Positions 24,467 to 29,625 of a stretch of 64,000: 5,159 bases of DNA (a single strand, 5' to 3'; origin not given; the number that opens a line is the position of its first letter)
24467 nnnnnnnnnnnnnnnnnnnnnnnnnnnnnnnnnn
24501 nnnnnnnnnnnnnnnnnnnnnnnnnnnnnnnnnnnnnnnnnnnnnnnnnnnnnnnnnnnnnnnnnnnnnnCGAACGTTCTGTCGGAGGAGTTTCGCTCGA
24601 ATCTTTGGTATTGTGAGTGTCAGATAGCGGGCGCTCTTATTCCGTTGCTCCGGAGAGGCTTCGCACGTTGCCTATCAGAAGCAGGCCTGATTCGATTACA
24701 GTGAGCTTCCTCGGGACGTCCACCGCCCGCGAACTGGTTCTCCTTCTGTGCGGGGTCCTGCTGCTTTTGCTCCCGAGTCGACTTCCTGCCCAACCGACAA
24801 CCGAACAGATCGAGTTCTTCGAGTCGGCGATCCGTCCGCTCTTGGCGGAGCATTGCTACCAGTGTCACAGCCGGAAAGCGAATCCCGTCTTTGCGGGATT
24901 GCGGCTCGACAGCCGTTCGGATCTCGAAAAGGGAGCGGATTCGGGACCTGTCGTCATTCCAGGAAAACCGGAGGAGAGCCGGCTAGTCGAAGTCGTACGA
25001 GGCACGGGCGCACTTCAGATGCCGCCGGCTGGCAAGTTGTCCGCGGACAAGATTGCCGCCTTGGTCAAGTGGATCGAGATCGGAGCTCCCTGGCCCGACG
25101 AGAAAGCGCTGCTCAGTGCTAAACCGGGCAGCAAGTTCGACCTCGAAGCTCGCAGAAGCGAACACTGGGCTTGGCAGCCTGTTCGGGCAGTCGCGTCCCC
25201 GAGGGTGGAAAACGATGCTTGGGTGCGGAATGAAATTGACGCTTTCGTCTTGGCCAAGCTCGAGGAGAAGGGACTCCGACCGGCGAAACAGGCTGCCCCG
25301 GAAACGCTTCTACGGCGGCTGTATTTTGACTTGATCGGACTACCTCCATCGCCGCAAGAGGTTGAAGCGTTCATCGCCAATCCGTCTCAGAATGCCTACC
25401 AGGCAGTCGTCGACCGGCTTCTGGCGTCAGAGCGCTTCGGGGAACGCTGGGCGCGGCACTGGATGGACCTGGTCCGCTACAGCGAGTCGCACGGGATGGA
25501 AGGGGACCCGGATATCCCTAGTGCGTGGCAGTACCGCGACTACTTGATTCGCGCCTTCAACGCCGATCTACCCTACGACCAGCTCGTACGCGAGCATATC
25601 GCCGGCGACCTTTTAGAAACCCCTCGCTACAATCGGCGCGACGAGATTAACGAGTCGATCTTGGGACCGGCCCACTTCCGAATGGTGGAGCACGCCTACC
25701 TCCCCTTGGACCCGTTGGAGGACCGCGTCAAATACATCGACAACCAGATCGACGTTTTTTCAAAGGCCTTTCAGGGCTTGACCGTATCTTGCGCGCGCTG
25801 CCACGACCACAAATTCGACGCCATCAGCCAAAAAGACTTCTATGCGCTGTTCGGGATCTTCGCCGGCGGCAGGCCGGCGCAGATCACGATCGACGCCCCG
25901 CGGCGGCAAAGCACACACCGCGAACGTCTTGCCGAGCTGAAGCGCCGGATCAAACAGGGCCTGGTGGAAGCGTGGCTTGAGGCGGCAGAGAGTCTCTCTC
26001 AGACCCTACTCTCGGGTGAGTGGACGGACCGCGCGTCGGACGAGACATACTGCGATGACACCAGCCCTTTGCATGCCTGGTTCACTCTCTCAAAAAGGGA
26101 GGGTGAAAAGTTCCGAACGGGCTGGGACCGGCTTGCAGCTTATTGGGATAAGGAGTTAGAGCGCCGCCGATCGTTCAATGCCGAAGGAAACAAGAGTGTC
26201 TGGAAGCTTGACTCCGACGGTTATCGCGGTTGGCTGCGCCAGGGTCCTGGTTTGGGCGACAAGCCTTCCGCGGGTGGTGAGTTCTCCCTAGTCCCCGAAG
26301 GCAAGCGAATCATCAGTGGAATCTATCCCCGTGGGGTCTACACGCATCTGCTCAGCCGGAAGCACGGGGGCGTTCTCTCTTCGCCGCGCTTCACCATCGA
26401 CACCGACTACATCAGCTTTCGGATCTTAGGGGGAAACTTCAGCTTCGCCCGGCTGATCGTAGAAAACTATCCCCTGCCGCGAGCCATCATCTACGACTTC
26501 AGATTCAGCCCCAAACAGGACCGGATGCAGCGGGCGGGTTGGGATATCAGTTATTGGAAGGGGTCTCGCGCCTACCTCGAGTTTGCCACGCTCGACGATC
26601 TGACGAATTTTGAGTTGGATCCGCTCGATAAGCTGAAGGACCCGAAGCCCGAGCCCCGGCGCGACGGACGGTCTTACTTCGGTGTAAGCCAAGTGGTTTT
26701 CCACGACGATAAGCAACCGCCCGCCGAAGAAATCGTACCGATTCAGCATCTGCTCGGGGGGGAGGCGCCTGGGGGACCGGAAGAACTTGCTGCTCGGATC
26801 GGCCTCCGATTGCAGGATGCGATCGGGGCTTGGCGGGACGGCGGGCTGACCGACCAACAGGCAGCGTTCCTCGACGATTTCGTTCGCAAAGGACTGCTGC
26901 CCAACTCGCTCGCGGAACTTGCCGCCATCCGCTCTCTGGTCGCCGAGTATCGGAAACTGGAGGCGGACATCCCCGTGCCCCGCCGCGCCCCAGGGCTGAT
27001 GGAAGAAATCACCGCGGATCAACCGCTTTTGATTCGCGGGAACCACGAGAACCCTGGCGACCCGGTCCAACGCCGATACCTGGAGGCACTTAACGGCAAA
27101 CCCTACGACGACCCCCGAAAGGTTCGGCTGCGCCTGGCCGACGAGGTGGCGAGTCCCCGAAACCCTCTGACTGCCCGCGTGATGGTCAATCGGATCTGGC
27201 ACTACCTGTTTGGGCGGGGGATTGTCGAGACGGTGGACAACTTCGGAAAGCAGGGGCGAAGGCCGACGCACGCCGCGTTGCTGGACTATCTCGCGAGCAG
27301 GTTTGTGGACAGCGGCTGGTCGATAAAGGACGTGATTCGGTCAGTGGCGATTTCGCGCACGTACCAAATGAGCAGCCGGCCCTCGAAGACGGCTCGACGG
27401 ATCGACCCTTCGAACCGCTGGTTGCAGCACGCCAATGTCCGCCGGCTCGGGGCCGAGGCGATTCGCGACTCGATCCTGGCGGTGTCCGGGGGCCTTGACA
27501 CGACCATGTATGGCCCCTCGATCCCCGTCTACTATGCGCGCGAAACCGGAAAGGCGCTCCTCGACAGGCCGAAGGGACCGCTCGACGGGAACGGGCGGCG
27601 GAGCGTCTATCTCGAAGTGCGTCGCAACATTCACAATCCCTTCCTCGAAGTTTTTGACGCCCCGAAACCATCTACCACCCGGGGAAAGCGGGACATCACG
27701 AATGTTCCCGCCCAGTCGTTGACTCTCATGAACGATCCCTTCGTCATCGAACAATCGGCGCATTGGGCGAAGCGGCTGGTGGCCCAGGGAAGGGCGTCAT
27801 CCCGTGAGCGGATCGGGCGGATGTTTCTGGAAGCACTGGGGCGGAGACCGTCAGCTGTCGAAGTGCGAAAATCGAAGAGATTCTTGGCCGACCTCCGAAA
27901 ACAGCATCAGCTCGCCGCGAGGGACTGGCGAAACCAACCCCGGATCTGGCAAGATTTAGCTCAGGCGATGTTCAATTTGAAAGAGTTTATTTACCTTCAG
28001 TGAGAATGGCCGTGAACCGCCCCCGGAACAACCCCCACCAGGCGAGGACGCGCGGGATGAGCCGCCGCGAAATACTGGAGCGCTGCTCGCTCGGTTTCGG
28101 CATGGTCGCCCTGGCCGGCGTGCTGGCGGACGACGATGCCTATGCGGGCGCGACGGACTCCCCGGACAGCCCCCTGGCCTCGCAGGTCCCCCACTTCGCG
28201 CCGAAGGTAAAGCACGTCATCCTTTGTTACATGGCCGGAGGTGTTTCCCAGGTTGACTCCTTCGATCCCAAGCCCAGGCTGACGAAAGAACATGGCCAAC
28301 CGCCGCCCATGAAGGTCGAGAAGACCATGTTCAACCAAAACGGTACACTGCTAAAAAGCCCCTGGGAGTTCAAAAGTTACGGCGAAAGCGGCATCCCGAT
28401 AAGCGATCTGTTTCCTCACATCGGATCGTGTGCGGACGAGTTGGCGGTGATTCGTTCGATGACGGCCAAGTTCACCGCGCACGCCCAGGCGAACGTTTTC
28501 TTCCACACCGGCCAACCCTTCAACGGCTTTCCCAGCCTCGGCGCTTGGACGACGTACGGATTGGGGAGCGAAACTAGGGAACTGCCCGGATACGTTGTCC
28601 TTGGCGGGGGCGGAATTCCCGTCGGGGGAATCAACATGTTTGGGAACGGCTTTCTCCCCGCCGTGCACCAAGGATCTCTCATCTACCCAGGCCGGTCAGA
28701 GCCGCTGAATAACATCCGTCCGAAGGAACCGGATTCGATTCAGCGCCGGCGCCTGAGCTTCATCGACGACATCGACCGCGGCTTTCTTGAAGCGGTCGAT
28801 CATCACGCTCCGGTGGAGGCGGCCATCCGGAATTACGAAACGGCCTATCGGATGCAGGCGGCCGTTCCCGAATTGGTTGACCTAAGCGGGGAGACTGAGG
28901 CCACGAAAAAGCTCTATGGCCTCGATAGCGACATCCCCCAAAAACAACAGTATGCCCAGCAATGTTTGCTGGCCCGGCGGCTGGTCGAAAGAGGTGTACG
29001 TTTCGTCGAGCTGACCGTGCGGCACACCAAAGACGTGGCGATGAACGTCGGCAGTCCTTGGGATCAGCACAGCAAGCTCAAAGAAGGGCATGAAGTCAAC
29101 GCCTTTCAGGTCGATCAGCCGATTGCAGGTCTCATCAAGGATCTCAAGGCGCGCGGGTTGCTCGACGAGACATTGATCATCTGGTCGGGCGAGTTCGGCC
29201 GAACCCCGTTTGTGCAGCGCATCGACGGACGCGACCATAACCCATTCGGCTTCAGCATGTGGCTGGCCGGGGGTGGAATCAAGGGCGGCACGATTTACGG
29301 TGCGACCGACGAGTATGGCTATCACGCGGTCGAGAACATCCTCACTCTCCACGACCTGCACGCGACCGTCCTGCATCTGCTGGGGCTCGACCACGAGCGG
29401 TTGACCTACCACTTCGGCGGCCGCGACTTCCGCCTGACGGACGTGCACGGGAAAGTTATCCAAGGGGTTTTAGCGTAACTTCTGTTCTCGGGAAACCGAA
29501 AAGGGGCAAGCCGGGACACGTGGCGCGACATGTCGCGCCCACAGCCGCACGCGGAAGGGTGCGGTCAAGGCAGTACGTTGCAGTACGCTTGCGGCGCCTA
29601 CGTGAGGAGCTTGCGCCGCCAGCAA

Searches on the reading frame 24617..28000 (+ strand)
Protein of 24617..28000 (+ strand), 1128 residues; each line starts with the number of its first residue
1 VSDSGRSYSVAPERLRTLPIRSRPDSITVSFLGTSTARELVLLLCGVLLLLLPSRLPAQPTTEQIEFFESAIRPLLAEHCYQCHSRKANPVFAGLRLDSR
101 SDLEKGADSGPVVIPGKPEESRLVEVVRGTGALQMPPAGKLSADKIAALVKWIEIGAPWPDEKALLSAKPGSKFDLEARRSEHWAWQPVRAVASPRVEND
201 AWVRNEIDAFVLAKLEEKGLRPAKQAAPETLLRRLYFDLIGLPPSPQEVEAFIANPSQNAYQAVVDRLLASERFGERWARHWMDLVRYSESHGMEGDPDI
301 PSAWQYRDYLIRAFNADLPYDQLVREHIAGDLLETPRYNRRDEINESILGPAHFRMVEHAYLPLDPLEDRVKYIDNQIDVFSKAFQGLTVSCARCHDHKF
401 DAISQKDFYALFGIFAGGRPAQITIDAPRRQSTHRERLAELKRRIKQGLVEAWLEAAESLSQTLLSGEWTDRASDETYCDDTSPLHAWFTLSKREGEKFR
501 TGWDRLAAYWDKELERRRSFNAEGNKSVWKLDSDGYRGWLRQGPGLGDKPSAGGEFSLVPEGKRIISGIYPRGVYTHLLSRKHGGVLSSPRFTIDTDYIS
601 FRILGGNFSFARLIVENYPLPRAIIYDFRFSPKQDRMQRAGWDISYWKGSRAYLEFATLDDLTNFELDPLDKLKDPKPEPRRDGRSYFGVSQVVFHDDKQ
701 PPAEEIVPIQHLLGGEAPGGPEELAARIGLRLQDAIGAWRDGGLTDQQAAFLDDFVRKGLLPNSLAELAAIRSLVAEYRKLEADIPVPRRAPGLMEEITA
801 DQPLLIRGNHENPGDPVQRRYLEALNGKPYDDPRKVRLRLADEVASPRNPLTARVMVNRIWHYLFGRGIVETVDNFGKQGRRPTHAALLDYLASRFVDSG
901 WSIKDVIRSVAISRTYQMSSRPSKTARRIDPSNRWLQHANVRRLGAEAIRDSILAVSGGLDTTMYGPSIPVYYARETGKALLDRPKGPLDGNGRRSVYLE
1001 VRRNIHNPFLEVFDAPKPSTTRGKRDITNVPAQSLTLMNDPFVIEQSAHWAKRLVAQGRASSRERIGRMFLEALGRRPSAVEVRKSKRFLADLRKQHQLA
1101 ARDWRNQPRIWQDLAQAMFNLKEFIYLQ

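Call 59: search_protein_families(library=pfam, proteins=[window:24617-28000:+], max_evalue=0.00001)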
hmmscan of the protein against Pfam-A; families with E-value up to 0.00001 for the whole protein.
window:24617-28000:+ (1128 aa): 3 families
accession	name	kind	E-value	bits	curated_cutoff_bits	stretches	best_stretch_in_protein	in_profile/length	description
PF07587.16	PSD1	-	7e-88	294.6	28.5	1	837-1090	2-244/244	Protein of unknown function (DUF1553)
PF07583.16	PSCyt2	-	9.1e-81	271.2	29.8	1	206-416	1-205/209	Protein of unknown function (DUF1549)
PF07635.16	PSCyt1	-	2.4e-12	47.7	22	1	80-139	1-59/59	Planctomycete cytochrome C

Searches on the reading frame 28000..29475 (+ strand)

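Call 59: search_protein_families(library=pfam, proteins=[window:28000-29475:+], max_evalue=0.00001)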
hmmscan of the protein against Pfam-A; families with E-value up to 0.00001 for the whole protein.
window:28000-29475:+ (492 aa): 1 family
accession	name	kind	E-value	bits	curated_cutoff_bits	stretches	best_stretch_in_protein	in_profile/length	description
PF07394.17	DUF1501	-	1.7e-142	475.6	27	1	71-491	2-390/390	Protein of unknown function (DUF1501)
